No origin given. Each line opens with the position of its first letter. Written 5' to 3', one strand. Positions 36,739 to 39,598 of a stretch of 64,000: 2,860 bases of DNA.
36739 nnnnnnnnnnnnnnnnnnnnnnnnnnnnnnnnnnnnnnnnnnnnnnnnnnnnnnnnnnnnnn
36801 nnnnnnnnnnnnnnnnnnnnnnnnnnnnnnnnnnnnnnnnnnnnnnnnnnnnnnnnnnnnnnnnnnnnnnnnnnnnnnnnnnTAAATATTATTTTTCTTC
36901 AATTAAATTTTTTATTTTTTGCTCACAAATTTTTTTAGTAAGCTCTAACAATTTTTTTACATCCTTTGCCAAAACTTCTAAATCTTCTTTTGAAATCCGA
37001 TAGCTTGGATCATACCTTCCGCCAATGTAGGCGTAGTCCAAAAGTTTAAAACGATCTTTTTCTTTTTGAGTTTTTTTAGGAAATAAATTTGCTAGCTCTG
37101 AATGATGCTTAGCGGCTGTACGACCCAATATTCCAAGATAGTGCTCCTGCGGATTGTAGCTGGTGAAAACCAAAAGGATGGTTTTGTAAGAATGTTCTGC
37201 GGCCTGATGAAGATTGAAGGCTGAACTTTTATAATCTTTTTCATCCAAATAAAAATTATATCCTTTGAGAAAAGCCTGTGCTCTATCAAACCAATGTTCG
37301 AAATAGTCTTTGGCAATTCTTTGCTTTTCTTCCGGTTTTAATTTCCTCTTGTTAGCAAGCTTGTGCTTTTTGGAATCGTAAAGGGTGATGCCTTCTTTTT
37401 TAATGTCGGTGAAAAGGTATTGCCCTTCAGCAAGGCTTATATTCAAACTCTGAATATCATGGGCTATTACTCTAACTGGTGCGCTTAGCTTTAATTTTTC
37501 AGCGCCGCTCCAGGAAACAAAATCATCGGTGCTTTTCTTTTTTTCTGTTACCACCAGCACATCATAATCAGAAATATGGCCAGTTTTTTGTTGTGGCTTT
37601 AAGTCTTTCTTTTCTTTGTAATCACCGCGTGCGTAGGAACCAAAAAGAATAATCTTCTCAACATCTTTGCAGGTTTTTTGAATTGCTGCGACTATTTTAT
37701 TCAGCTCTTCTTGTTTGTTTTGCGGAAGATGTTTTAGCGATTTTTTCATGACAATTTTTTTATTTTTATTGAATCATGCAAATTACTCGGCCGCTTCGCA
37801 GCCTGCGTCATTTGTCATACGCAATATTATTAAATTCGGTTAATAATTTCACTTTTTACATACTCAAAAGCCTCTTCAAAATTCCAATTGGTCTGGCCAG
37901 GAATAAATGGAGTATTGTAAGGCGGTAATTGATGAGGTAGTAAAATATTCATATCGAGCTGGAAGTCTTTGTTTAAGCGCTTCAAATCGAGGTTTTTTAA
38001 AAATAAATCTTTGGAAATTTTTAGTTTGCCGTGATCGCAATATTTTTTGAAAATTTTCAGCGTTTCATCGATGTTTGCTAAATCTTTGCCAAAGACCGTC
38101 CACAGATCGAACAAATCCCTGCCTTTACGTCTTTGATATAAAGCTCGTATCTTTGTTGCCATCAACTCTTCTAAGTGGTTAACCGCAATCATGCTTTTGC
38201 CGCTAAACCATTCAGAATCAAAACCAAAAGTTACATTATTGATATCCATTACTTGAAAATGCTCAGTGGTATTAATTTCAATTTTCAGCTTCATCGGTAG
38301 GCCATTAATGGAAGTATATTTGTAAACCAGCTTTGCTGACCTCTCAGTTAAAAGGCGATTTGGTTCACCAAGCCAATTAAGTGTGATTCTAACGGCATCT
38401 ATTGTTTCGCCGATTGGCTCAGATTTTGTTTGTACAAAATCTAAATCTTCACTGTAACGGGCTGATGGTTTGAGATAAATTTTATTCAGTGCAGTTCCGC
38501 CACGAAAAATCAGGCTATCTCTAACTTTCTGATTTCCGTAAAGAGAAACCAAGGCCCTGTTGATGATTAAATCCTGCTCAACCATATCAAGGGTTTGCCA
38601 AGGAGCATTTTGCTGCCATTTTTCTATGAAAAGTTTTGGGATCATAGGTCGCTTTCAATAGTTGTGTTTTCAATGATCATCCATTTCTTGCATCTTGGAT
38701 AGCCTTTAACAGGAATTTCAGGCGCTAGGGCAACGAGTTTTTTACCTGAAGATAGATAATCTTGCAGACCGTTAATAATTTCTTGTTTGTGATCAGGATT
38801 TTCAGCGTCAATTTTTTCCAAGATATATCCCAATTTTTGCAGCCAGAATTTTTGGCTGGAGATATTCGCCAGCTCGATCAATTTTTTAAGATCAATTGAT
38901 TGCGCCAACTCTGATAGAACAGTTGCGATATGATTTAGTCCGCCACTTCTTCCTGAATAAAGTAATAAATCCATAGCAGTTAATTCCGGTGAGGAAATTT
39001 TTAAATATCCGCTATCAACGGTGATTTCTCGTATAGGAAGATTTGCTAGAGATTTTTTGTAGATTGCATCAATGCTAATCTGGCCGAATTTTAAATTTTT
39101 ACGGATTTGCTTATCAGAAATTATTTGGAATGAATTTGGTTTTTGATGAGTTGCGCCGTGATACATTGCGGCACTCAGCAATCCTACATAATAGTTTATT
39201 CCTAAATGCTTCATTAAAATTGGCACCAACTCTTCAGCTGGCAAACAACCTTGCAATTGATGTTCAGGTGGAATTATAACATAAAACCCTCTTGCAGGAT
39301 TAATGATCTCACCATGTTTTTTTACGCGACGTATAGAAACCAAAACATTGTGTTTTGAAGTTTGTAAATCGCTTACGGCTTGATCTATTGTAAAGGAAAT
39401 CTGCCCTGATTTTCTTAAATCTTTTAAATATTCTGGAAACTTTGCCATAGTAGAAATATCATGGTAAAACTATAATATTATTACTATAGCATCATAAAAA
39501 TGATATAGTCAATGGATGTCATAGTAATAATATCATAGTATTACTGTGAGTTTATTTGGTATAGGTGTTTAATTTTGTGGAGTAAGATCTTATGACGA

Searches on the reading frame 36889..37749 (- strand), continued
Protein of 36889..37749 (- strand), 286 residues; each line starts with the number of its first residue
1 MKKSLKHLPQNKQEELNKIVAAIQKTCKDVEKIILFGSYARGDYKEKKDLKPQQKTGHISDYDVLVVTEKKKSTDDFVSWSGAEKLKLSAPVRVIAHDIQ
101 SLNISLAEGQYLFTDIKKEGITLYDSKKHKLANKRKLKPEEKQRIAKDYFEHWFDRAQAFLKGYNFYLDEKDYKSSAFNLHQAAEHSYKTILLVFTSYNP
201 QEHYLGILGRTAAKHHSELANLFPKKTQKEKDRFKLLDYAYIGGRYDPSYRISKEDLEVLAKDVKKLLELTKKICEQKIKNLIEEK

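Call 69: search_protein_families(library=padloc, proteins=[L180:5908-7725:+, L180:7748-9223:+, L178:5856-7349:+, L180:1543-2112:-, L180:2118-2885:-], max_evalue=0.00001)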
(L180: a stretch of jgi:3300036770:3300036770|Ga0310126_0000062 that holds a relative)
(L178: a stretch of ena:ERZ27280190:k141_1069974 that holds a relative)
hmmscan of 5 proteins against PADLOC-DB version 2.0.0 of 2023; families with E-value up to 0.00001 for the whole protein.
L180:5908-7725:+ (606 aa): 42 families (the best 25 are shown)
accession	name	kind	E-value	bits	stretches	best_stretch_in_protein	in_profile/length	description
PDLC02979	AriA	-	1.7e-28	98.5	1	1-375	1-370/373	-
PDLC02358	Old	-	1.2e-24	85.1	2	319-447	272-396/578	Old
PDLC00094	GajA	-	1.6e-16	57.9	2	1-73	1-73/569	AAA ATPase domain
PDLC02335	AbiLi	-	1.8e-16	58.1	1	3-384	50-244/326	AbiLi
PDLC04180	HEC-01A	-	4.7e-14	50.4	1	312-421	256-364/382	-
PDLC02981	AriAB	-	6.3e-13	46.3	1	1-379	1-378/694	-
PDLC02980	AriA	-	2.5e-12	45.4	1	26-379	1-304/304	-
PDLC00075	GajA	-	8.9e-12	42.3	0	274-386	212-318/536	AAA ATPase domain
PDLC03878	NsnB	-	1.1e-11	43.1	1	3-379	2-282/345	-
PDLC00278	PtuA1|PtuA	-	1.3e-11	42.5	1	1-101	1-97/436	AAA ATPase domain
PDLC00271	PtuA1|PtuA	-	1.7e-11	42.3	1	1-77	1-82/421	AAA ATPase domain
PDLC04176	HEC-01A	-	2.3e-11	41.7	1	1-114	1-114/371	-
PDLC00102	GajA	-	2.7e-11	40.6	1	1-53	1-52/532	AAA ATPase domain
PDLC00096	GajA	-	4.2e-11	40.3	0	1-46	1-46/630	AAA ATPase domain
PDLC00298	PtuA1|PtuA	-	6.6e-11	39.9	1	1-45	1-44/423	AAA ATPase domain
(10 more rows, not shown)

L180:7748-9223:+ (492 aa): 1 family
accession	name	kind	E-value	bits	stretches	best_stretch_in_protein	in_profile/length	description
PDLC01447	Cas4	-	3.3e-08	32.2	1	12-229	13-160/161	"CAS-I,CAS-II,CAS-III,CAS-IV,CAS-V,CAS-VI; acquisition_associated"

L178:5856-7349:+ (498 aa): 0 families

L180:1543-2112:- (189 aa): 0 families

L180:2118-2885:- (255 aa): 1 family
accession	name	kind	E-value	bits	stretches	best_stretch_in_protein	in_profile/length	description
PDLC04908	PDC-S10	-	6e-15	53.1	1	1-114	11-117/223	-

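Call 75: search_protein_families(library=pfam, proteins=[L092:6846-7280:+, L095:6821-7708:+, L098:6870-7628:+, L101:6955-7830:+, L106:2146-3018:+, L108:6920-7399:+, L110:892-1443:+, L111:6916-7422:+, L112:1102-1965:+, L117:6845-7765:+], max_evalue=0.001)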
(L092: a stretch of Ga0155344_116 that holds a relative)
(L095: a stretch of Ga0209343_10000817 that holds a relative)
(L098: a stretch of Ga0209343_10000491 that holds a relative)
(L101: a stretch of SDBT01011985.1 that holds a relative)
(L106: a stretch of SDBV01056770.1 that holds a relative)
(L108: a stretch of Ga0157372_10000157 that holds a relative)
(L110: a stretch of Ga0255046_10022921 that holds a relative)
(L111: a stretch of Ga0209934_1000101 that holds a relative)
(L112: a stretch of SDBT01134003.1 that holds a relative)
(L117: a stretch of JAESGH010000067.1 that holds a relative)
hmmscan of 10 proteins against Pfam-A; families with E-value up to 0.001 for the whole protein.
L092:6846-7280:+ (145 aa): 2 families
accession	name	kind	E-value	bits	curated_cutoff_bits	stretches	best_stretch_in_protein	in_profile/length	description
PF08780.16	NTase_sub_bind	-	4.6e-18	65.9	31.8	1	4-128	2-119/126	Nucleotidyltransferase substrate binding protein like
PF01934.22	HepT-like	-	0.00015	21.9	23.5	1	31-110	23-97/120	Ribonuclease HepT-like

L095:6821-7708:+ (296 aa): 1 family
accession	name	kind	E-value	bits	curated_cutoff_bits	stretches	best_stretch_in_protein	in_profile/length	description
PF02498.22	Bro-N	-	1.3e-09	39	25.6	1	32-130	1-92/96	BRO family, N-terminal domain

L098:6870-7628:+ (253 aa): 0 families

L101:6955-7830:+ (292 aa): 2 families
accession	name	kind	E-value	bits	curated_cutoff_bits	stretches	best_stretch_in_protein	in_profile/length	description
PF10987.13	DUF2806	-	9.2e-39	134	24.5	1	65-267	2-220/221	Protein of unknown function (DUF2806)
PF14337.13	Abi_alpha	-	4.4e-05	24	29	1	117-236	43-172/196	Abortive infection alpha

L106:2146-3018:+ (291 aa): 1 family
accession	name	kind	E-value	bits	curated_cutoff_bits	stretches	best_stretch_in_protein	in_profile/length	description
PF13643.11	DUF4145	-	0.00013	22.3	23.1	1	61-159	13-86/88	Domain of unknown function (DUF4145)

L108:6920-7399:+ (160 aa): 0 families

L110:892-1443:+ (184 aa): 0 families

L111:6916-7422:+ (169 aa): 1 family
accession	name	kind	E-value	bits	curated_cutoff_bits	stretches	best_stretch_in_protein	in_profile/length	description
PF20385.3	DUF6680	-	8.5e-58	195.2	23.2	1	3-166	3-166/170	Family of unknown function (DUF6680)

L112:1102-1965:+ (288 aa): 1 family
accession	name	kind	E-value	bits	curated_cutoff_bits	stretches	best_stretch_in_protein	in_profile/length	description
PF08808.17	RES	-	2.2e-13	51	23.2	1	94-241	13-137/157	RES domain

L117:6845-7765:+ (307 aa): 2 families
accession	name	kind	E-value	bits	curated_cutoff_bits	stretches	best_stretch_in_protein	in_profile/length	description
PF12686.12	DUF3800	-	7.3e-07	30.4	21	1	38-229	2-148/149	Protein of unknown function (DUF3800)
PF14226.12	DIOX_N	-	1.9e-05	25.7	27.3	1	62-126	12-75/117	non-haem dioxygenase in morphine synthesis N-terminal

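Call 76: search_protein_families(library=pfam, proteins=[L145:6934-8139:+, L147:2497-2772:+, L150:4009-4455:+, L157:6940-7353:+, L159:395-1660:+, L164:1376-1993:+, L178:5856-7349:+, L180:5908-7725:+], max_evalue=0.001)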
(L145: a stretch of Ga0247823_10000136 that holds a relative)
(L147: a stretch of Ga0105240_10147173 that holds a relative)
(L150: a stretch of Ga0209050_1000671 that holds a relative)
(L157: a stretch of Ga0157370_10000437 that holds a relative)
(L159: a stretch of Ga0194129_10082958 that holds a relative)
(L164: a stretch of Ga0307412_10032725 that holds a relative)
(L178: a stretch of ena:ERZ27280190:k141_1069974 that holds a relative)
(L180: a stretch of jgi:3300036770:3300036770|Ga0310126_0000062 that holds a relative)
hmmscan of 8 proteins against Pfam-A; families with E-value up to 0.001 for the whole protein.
L145:6934-8139:+ (402 aa): 1 family
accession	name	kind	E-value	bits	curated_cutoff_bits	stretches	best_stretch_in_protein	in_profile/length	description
PF00296.26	Bac_luciferase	-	4.8e-25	89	27.9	1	73-319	3-232/314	Luciferase-like monooxygenase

L147:2497-2772:+ (92 aa): 0 families

L150:4009-4455:+ (149 aa): 0 families

L157:6940-7353:+ (138 aa): 0 families

L159:395-1660:+ (422 aa): 12 families
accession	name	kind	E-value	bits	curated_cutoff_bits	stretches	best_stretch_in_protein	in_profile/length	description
PF01266.30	DAO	-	1.7e-54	186.2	27.9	1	2-402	1-353/353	FAD dependent oxidoreductase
PF07992.20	Pyr_redox_2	-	1.3e-08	35.1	26.1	1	2-36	2-36/291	Pyridine nucleotide-disulphide oxidoreductase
PF13450.12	NAD_binding_8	-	6.2e-08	33.2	21.9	1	5-40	1-36/68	NAD(P)-binding Rossmann-like domain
PF03486.20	HI0933_like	-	3.2e-06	27.2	50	1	2-117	2-110/244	HI0933-like protein Rossmann domain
PF00070.33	Pyr_redox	-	3.5e-06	27.9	22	1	2-34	1-33/82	Pyridine nucleotide-disulphide oxidoreductase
PF02558.23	ApbA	-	1.6e-05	25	22.2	1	3-33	1-31/150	Ketopantoate reductase PanE/ApbA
PF03721.20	UDPG_MGDP_dh_N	-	3.3e-05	24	27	1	1-33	1-33/187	UDP-glucose/GDP-mannose dehydrogenase family, NAD binding domain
PF01946.23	Thi4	-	6.8e-05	22.7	26.2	1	2-47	19-63/235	Thi4 family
PF02737.24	3HCDH_N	-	0.00024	21.5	22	1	2-35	1-34/180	3-hydroxyacyl-CoA dehydrogenase, NAD binding domain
PF01134.28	GIDA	-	0.00032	20.3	22.1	0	2-46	1-47/391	Glucose inhibited division protein A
PF00890.30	FAD_binding_2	-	0.00081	19.1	20.4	0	3-45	2-44/414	FAD binding domain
PF03435.24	Sacchrp_dh_NADP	-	0.00096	19.9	25.1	0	3-36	1-36/129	Saccharopine dehydrogenase NADP binding domain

L164:1376-1993:+ (206 aa): 2 families
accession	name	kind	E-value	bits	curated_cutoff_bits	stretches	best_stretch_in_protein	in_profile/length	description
PF13643.11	DUF4145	-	0.00033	21.1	23.1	1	87-138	35-84/88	Domain of unknown function (DUF4145)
PF05068.17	MtlR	-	0.00062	20.2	25.2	1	42-135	12-108/165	Mannitol repressor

L178:5856-7349:+ (498 aa): 1 family
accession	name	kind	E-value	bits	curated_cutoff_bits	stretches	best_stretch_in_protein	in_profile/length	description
PF11074.14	DUF2779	-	2.7e-49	167.1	23.3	1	304-429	1-126/126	Domain of unknown function(DUF2779)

L180:5908-7725:+ (606 aa): 4 families
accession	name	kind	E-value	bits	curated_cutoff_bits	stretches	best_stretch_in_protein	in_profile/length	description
PF13175.12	AAA_15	-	9.4e-31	108.2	32.1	1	1-376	1-372/374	AAA ATPase domain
PF13304.12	AAA_21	-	1.3e-11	45.5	27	1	26-379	1-304/304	AAA domain, putative AbiEii toxin, Type IV TA system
PF02463.25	SMC_N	-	7.5e-06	26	40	1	3-44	2-44/220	RecF/RecN/SMC N terminal domain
PF13514.12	AAA_27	-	0.00017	21.7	22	1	1-46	1-48/206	AAA domain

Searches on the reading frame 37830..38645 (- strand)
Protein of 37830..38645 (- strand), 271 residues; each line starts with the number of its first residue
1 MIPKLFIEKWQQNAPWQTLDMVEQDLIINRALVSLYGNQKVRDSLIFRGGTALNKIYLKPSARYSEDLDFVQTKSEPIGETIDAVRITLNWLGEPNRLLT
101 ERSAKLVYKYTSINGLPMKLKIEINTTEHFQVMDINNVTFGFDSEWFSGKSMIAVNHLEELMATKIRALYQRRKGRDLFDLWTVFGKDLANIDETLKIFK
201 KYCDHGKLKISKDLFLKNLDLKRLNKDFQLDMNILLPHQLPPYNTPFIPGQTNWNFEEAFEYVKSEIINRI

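Call 4: search_protein_families(library=pfam, proteins=[window:37830-38645:-], max_evalue=0.01)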
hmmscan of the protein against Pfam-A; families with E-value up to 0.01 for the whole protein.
window:37830-38645:- (271 aa): 1 family
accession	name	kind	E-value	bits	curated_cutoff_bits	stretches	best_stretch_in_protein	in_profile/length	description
PF08843.17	AbiEii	-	2.2e-30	106.8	22.5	1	33-261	4-237/238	Nucleotidyl transferase AbiEii toxin, Type IV TA system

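Call 5: search_protein_families(library=padloc, proteins=[window:37830-38645:-], max_evalue=0.01)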
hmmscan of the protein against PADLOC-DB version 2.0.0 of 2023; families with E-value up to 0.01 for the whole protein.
window:37830-38645:- (271 aa): 28 families (the best 25 are shown)
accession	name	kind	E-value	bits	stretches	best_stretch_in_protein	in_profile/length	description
PDLC02294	AbiEii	-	4.4e-91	303.3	1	1-271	1-260/260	AbiEii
PDLC02304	AbiEii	-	9.6e-31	105.7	1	19-244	18-245/260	AbiEii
PDLC02323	AbiEii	-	9.3e-20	69.3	1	19-245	16-238/248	AbiEii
PDLC02305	AbiEii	-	1e-18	65.6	1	20-207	20-213/306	AbiEii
PDLC02317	AbiEii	-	1.5e-18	65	1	19-243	18-258/396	AbiEii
PDLC02318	AbiEii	-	9.1e-16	56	1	25-229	23-223/280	AbiEii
PDLC02307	AbiEii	-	1.7e-14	52.1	1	40-196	18-156/219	AbiEii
PDLC02296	AbiEii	-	1.5e-13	48.6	2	17-74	19-73/282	AbiEii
PDLC02321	AbiEii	-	3.8e-13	47.8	2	14-77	14-74/296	AbiEii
PDLC02303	AbiEii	-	5.7e-13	46.9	2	21-83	19-79/249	AbiEii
PDLC02330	AbiEii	-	1.6e-12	45.6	1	32-187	14-161/219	AbiEii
PDLC02292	AbiEii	-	2.1e-12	45.4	1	20-131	26-135/283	AbiEii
PDLC02290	AbiEii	-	2.1e-11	41.8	1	43-187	23-162/290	AbiEii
PDLC02313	AbiEii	-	2.7e-11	41.4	1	37-229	36-232/254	AbiEii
PDLC02293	AbiEii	-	1e-10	39.6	2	25-76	23-71/270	AbiEii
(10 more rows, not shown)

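Call 6: search_protein_families(library=ncbifam, proteins=[window:37830-38645:-], max_evalue=0.01)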
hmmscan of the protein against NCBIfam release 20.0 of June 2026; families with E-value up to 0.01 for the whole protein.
window:37830-38645:- (271 aa): 0 families

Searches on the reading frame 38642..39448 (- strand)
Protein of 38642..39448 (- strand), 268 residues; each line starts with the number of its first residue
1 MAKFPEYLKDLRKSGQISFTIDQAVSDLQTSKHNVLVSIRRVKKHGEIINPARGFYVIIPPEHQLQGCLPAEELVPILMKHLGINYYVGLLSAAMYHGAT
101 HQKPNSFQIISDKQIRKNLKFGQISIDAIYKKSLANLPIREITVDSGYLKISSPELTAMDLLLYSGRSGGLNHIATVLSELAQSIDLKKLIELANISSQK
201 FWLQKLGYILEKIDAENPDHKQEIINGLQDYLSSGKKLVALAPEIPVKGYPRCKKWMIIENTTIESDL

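Call 4: search_protein_families(library=pfam, proteins=[window:38642-39448:-], max_evalue=0.01)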
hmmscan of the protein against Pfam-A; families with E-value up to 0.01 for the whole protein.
window:38642-39448:- (268 aa): 2 families
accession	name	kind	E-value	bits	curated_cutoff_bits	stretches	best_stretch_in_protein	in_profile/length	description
PF09407.15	AbiEi_1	-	1.6e-35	122.8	22.2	1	68-211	1-141/142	AbiEi antitoxin C-terminal domain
PF11459.13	AbiEi_3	-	0.0049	16.9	26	1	130-182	36-90/157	Transcriptional regulator, AbiEi antitoxin, Type IV TA system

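Call 5: search_protein_families(library=padloc, proteins=[window:38642-39448:-], max_evalue=0.01)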
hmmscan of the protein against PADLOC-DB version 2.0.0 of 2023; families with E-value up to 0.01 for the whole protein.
window:38642-39448:- (268 aa): 26 families (the best 25 are shown)
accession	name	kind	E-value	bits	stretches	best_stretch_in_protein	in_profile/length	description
PDLC02282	AbiEi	-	2.8e-83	277.3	1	4-267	3-259/260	AbiEi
PDLC02266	AbiEi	-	7.1e-81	269.4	1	4-268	3-258/258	AbiEi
PDLC02252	AbiEi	-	4.3e-60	201.5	1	5-268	4-259/259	AbiEi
PDLC02267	AbiEi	-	1.7e-25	87.9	1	7-265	9-245/252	AbiEi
PDLC02276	AbiEi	-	4.5e-15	53.9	1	25-222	23-217/270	AbiEi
PDLC02269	AbiEi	-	2.3e-12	44.8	1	19-215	13-196/251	AbiEi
PDLC02271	AbiEi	-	6.7e-11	39.9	1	12-236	17-237/263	AbiEi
PDLC02270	AbiEi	-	7.3e-11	39.6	1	21-214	18-211/265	AbiEi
PDLC02287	AbiEi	-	9.7e-11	39.7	1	19-215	13-196/253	AbiEi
PDLC02273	AbiEi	-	2.5e-10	38.7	1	44-193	42-189/205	AbiEi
PDLC02265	AbiEi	-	3.9e-08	31.3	1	37-197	30-184/198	AbiEi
PDLC02268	AbiEi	-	2e-07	28.7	1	35-201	25-193/204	AbiEi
PDLC02226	AbiEi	-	4.8e-07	27.8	1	26-141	26-140/202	AbiEi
PDLC02242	AbiEi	-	1.2e-06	26.4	1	26-200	21-197/207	AbiEi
PDLC02275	AbiEi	-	1.3e-06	26.6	1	33-194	21-169/184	AbiEi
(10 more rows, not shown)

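Call 6: search_protein_families(library=ncbifam, proteins=[window:38642-39448:-], max_evalue=0.01)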
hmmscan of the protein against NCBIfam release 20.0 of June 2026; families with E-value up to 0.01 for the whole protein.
window:38642-39448:- (268 aa): 0 families
